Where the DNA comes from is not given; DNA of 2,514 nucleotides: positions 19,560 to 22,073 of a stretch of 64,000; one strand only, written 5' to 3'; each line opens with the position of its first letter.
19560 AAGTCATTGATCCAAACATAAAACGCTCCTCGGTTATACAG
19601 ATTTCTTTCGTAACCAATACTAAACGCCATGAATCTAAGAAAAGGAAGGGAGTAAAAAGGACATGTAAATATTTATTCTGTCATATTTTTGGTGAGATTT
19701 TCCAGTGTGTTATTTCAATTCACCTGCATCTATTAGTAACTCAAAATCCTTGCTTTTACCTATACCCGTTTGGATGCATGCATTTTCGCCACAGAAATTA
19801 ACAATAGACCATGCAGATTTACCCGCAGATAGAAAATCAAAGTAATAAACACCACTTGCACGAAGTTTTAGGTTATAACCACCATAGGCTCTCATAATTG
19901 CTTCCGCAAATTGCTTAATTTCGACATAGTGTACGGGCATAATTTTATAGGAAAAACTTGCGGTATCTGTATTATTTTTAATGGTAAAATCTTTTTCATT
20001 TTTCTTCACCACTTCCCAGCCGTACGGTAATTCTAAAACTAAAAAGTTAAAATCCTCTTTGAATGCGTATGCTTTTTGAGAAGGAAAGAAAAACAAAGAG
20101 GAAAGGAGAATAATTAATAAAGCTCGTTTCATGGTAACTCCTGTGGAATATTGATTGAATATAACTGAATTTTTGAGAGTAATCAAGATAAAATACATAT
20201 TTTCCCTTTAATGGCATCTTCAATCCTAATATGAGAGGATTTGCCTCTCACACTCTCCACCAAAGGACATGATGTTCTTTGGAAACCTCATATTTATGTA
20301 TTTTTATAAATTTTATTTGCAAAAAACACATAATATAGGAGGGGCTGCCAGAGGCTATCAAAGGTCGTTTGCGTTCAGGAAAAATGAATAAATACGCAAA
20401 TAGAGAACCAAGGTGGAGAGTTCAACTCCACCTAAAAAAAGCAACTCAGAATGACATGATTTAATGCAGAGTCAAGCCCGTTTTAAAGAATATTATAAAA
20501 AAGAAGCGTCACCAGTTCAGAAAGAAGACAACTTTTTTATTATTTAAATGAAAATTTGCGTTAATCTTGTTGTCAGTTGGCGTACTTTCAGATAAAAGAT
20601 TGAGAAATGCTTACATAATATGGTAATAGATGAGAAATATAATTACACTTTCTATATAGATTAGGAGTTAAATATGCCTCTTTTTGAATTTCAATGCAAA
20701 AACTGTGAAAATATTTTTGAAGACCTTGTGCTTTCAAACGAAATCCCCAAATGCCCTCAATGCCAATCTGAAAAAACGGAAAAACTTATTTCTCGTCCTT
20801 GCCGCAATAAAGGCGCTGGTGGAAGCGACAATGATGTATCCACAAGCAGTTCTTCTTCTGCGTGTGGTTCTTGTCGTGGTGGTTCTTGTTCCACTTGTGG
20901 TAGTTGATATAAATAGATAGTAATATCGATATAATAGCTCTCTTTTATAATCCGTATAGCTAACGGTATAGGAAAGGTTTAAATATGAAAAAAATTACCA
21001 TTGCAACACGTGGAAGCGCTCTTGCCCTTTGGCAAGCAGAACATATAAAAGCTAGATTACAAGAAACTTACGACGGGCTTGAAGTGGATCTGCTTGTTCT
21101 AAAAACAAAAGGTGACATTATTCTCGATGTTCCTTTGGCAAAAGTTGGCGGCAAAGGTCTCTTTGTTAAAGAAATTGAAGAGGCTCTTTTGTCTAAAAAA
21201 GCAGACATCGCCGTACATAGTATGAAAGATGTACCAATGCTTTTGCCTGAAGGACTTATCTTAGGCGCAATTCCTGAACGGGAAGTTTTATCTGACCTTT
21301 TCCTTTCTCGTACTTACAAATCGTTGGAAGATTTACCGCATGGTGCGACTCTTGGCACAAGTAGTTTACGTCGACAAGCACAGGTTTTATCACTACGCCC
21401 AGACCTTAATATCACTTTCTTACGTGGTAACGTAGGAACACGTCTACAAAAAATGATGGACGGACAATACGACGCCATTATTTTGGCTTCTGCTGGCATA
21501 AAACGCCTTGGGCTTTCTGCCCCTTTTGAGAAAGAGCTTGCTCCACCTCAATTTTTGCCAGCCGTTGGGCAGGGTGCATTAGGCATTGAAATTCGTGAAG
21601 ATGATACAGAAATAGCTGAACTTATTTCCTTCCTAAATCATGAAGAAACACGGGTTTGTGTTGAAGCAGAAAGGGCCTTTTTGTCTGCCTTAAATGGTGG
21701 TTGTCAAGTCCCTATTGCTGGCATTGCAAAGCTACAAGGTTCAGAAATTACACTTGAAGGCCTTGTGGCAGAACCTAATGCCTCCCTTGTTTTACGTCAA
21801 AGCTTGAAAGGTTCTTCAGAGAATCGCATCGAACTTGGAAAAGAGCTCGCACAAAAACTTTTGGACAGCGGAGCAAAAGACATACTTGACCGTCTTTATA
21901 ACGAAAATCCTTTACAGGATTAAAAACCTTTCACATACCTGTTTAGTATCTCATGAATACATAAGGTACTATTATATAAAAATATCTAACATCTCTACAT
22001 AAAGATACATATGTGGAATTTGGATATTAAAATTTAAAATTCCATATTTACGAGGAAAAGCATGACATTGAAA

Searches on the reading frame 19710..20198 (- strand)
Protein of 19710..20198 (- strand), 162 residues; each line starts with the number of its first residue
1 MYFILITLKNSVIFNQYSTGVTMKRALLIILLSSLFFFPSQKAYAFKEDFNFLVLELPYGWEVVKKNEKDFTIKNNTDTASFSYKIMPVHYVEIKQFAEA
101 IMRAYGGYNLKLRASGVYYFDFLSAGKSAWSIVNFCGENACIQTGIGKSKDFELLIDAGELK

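Call 13: find_encoding_contigs(protein=window:19710-20198:-, flank=10000, max_places=10)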
Protein window:19710-20198:- (162 aa): no gene with exactly this product is on record in the collection.

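Call 14: search_protein_families(library=ncbifam, proteins=[window:19710-20198:-])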
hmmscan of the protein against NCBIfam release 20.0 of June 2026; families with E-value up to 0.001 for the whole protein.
window:19710-20198:- (162 aa): 0 families

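Call 53: search_protein_families(library=pfam, proteins=[window:19710-20198:-])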
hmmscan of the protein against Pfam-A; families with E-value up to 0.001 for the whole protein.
window:19710-20198:- (162 aa): 0 families

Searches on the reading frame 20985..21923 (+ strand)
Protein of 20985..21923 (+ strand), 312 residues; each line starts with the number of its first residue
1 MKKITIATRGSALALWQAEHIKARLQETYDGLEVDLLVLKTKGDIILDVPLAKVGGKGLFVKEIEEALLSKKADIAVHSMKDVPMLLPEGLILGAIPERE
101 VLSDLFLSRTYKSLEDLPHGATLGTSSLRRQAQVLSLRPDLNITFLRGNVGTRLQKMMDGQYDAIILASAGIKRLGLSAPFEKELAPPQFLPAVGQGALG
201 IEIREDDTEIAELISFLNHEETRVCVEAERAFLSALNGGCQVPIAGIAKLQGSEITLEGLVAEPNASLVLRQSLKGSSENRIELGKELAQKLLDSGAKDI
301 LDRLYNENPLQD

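Call 14: search_protein_families(library=ncbifam, proteins=[window:20985-21923:+])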
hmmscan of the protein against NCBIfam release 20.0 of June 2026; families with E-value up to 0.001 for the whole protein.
window:20985-21923:+ (312 aa): 2 families
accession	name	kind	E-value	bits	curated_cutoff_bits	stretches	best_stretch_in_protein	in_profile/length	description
TIGR00212.1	hemC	equivalog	1e-109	366.1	164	1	4-295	1-292/293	hydroxymethylbilane synthase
NF002202.0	PRK01066.1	equivalog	4.8e-39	134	251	1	3-222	20-234/241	hydroxymethylbilane synthase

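Call 26: find_encoding_contigs(protein=window:20985-21923:+, flank=10000, max_places=10)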
Protein window:20985-21923:+ (312 aa): 4 contigs read that carry it; 2 places shown.
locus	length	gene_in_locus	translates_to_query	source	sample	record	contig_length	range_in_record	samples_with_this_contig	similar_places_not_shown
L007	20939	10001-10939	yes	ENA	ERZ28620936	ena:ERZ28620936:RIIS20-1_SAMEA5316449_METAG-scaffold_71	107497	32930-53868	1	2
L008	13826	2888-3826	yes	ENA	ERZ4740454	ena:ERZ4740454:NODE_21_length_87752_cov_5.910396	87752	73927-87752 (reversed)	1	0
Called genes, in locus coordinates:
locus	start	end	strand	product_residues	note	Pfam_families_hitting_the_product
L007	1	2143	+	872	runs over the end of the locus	PF02190:LON_substr_bdg, PF00004:AAA, PF07728:AAA_5, PF22667:Lon_lid, PF05362:Lon_C, PF13541:ChlI (weak)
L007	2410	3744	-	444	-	PF00072:Response_reg, PF00158:Sigma54_activat, PF14532:Sigma54_activ_2, PF07728:AAA_5 (weak), PF25601:AAA_lid_14, PF02954:HTH_8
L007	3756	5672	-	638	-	PF13426:PAS_9 (weak), PF00512:HisKA, PF02518:HATPase_c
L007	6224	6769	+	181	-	PF13801:Metal_resist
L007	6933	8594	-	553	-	PF03976:PPK2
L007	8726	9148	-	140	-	-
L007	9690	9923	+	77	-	PF09723:Zn_ribbon_8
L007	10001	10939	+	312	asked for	PF01379:Porphobil_deam, PF03900:Porphobil_deamC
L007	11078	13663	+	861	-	PF20437:LonC_helical, PF13654:AAA_32, PF20436:LonB_AAA-LID, PF05362:Lon_C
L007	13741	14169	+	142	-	PF01957:NfeD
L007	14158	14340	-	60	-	-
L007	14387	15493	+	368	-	PF01145:Band_7, PF16200:Band_7_C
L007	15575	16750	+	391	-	PF00933:Glyco_hydro_3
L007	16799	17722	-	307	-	PF12804:NTP_transf_3 (weak)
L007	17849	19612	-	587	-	PF02663:FmdE, PF23475:zf-Tbcl_FmdE, PF00994:MoCF_biosynth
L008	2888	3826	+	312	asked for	PF01379:Porphobil_deam, PF03900:Porphobil_deamC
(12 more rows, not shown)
